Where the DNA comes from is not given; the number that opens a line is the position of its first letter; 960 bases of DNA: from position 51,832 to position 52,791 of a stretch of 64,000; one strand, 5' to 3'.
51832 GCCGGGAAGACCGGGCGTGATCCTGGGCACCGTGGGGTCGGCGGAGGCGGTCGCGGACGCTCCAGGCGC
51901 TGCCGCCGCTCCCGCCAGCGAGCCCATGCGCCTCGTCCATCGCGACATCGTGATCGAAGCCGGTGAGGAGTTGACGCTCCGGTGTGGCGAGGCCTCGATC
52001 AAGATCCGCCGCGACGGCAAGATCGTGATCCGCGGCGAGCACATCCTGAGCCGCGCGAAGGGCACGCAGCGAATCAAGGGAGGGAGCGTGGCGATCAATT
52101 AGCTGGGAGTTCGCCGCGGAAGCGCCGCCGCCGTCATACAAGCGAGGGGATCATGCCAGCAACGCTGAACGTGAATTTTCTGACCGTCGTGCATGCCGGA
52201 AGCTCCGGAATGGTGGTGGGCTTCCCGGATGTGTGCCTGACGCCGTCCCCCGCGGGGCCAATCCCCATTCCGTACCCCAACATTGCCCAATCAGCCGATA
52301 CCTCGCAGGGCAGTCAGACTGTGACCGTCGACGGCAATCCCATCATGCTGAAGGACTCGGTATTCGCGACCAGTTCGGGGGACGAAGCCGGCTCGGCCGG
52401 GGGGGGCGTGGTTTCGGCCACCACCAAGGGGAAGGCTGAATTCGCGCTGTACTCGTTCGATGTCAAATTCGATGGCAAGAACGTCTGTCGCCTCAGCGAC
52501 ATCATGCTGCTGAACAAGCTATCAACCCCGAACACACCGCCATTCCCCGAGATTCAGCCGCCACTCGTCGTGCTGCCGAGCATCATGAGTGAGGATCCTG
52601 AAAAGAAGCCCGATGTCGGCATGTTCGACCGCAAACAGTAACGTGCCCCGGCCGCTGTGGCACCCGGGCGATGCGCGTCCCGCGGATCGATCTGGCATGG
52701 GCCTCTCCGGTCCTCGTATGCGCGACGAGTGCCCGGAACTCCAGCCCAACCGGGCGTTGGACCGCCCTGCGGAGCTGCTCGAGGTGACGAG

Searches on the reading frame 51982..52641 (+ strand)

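Call 9: search_protein_families(library=pfam, proteins=[window:51982-52641:+], max_evalue=0.001)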
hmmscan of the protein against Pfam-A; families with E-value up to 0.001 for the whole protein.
window:51982-52641:+ (219 aa): 1 family
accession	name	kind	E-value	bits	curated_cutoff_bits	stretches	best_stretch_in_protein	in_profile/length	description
PF13665.11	Tox-PAAR-like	-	1.6e-39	134.8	31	1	76-183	1-107/108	Toxin PAAR-like domain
